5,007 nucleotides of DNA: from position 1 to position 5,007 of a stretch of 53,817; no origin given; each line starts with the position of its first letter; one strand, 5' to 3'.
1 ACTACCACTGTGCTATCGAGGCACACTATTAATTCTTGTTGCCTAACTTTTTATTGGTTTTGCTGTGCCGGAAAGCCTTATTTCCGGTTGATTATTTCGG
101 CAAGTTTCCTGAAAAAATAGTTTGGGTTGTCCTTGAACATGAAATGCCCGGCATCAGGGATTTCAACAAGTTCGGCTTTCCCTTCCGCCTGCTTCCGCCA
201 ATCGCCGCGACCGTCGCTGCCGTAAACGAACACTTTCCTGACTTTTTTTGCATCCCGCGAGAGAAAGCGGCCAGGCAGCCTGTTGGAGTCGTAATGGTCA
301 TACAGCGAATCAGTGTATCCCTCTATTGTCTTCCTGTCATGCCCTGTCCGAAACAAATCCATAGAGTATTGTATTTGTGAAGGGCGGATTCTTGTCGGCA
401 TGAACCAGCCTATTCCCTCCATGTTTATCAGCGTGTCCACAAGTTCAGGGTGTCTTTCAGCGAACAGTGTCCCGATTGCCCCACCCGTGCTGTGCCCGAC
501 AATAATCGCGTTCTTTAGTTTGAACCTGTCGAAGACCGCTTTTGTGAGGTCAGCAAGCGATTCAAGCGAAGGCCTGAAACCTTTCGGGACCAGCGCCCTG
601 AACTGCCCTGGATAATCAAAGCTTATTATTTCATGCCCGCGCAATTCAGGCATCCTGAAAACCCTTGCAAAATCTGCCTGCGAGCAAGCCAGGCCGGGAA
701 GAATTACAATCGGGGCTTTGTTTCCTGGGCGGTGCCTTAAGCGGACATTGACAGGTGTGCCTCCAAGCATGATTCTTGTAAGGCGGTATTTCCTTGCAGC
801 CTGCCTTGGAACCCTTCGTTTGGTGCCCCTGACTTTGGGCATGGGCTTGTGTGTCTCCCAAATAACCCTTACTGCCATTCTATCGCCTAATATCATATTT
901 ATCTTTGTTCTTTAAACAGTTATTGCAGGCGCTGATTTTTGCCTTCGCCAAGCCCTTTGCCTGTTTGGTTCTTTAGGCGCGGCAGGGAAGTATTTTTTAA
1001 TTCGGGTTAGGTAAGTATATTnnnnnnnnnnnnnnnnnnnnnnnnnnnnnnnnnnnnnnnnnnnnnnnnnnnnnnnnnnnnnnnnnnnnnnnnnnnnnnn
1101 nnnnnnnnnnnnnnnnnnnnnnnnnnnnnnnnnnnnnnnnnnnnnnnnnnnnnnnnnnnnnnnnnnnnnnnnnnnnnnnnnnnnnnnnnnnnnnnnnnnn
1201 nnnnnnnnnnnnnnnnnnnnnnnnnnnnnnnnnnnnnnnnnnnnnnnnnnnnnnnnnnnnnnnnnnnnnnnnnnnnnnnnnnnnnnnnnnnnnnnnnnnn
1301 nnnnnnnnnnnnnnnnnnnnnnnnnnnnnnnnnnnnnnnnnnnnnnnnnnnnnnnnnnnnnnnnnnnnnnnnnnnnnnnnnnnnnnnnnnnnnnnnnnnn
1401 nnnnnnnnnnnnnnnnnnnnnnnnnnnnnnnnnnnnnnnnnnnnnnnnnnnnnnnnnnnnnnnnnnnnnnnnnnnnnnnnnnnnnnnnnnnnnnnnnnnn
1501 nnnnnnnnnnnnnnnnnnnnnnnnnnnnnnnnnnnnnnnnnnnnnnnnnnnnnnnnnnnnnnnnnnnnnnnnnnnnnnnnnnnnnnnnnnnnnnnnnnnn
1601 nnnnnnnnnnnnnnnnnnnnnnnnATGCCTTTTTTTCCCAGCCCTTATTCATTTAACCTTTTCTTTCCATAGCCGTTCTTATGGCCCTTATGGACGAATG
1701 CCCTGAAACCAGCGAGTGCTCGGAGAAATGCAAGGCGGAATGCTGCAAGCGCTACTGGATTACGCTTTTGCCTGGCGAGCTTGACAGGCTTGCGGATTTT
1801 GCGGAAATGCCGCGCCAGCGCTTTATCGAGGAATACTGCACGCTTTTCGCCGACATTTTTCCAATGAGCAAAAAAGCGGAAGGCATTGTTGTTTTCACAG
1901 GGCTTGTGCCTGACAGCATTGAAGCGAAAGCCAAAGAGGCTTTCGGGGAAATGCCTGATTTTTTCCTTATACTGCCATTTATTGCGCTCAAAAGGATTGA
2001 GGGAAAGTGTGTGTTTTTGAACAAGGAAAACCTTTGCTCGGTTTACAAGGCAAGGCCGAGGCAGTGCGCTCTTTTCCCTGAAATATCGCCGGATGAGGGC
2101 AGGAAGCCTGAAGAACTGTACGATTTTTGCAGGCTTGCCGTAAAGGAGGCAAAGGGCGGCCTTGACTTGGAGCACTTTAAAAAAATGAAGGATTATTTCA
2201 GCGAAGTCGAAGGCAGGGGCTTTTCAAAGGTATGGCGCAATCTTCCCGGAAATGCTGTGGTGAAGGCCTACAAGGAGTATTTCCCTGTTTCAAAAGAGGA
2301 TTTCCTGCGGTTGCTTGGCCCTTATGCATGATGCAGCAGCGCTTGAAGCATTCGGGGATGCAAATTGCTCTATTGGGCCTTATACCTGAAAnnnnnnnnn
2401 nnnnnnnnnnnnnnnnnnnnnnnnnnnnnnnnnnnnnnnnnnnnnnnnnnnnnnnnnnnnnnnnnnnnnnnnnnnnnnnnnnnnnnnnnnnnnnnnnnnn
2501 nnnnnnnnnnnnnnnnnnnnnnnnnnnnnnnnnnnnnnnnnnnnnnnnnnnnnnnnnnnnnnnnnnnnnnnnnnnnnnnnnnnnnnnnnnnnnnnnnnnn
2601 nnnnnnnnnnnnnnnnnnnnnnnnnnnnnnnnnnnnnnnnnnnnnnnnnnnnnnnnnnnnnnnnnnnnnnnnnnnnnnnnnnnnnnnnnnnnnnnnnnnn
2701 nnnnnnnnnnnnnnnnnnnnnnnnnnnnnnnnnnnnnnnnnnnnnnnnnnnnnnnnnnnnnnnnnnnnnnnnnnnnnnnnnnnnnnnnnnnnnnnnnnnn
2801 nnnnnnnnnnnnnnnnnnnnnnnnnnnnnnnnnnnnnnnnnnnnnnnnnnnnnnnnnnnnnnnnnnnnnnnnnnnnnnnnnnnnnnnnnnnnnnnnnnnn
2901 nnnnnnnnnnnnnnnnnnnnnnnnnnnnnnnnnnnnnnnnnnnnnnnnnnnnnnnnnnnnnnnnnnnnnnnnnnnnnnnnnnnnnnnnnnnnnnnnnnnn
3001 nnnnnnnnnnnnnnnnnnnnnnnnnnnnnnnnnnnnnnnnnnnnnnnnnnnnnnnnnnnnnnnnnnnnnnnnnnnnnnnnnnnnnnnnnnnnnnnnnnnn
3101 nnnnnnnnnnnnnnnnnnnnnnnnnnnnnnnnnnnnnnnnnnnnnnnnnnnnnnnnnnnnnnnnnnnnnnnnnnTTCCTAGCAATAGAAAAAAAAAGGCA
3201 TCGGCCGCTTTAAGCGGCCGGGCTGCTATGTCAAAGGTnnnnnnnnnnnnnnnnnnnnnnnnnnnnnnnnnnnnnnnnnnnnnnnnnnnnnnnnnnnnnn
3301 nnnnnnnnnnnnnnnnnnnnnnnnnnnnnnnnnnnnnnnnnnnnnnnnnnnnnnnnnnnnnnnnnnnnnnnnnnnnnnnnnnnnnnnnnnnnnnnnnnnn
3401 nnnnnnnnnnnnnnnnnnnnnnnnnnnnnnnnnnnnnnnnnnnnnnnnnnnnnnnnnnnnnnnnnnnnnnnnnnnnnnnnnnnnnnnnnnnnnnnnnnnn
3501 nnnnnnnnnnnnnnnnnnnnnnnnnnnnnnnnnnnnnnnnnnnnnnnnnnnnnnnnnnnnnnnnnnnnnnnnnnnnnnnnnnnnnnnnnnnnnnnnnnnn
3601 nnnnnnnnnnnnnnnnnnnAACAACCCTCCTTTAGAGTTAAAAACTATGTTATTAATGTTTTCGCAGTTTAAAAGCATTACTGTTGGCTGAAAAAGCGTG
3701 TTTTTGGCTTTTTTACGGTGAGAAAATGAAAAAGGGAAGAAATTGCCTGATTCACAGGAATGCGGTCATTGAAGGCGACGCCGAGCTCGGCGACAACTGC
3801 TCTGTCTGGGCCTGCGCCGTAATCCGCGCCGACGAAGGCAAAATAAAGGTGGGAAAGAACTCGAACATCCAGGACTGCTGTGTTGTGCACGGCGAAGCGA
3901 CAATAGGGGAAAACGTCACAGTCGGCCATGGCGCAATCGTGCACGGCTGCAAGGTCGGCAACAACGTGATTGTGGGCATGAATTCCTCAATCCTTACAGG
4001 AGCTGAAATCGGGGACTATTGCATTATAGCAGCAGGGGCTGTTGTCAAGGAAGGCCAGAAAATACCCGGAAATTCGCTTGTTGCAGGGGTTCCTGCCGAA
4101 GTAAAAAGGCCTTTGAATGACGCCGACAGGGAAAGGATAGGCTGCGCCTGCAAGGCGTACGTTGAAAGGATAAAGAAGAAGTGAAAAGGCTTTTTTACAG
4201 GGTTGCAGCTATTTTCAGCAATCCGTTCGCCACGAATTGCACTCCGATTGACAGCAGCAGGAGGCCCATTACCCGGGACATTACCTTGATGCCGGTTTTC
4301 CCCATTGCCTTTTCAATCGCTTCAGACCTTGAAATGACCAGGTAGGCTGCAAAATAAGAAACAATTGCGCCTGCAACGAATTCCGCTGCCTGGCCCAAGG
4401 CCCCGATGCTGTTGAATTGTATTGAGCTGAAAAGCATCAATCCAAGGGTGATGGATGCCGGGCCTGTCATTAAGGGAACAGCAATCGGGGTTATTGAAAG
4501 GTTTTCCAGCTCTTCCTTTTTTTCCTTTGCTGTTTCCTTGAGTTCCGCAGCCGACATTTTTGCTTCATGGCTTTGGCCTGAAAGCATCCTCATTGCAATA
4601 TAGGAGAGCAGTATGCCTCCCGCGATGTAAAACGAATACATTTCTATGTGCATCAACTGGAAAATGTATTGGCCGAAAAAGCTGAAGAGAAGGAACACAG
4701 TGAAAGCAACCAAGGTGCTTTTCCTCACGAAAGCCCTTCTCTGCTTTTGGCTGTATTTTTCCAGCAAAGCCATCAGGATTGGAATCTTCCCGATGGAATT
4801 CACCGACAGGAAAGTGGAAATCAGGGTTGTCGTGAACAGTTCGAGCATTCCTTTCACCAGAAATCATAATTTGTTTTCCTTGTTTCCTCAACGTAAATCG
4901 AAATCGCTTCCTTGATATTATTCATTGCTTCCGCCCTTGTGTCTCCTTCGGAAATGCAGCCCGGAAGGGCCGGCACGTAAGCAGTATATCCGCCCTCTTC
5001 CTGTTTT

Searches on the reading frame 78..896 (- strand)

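Call 9: search_protein_families(library=pfam, proteins=[window:78-896:-], max_evalue=0.001)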
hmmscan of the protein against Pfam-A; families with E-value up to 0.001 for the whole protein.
window:78-896:- (272 aa): 4 families
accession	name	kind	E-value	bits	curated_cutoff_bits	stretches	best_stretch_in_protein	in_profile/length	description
PF00561.26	Abhydrolase_1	-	3.1e-16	60.2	25.8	1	62-177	2-118/245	alpha/beta hydrolase fold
PF12697.13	Abhydrolase_6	-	1.6e-13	52.3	26.3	1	63-259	1-212/217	Alpha/beta hydrolase family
PF03096.20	Ndr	-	3e-09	36.4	23.3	1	56-160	20-131/283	Ndr family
PF12146.15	Hydrolase_4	-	1.6e-07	31.4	27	1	59-220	3-156/239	Serine aminopeptidase, S33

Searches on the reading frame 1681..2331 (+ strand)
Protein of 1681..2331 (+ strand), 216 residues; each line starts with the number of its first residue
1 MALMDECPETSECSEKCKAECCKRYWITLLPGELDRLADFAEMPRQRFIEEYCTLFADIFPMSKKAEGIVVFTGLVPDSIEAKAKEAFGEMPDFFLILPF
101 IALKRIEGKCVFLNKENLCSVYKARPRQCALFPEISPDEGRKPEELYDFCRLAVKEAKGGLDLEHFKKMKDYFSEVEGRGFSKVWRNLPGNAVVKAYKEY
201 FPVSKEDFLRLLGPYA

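Call 9: search_protein_families(library=pfam, proteins=[window:1681-2331:+], max_evalue=0.001)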
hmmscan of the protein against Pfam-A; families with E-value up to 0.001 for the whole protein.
window:1681-2331:+ (216 aa): 1 family
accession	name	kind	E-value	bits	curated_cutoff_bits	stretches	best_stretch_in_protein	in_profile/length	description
PF03692.20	CxxCxxCC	-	9.8e-12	45.9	23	1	12-140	1-77/85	Putative zinc- or iron-chelating domain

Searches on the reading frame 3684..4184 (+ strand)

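Call 9: search_protein_families(library=pfam, proteins=[window:3684-4184:+], max_evalue=0.001)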
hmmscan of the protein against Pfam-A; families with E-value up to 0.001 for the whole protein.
window:3684-4184:+ (166 aa): 4 families
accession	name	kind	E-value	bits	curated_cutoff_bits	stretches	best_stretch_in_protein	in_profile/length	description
PF00132.30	Hexapep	-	4.8e-26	89.8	27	3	88-122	1-35/36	Bacterial transferase hexapeptide (six repeats)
PF25084.1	LbH_EIF2B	-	3.4e-13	50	54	2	11-109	6-99/105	EIF2B subunit epsilon LbH domain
PF14602.12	Hexapep_2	-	8.8e-08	32.2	27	2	91-121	4-32/34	Hexapeptide repeat of succinyl-transferase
PF07959.18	Fucose_pyrophosphorylase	-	5.8e-05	22.7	34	1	25-145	270-370/418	Fucose pyrophosphorylase domain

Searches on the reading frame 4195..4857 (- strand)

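Call 9: search_protein_families(library=pfam, proteins=[window:4195-4857:-], max_evalue=0.001)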
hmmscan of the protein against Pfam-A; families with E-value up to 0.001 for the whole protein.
window:4195-4857:- (220 aa): 2 families
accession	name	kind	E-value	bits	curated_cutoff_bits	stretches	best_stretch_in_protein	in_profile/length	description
PF01914.23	MarC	-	2.7e-49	167.8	23.9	1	6-216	2-202/203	MarC family integral membrane protein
PF03741.22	TerC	-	0.00035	20.8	27.8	1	10-210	3-176/178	Integral membrane protein TerC family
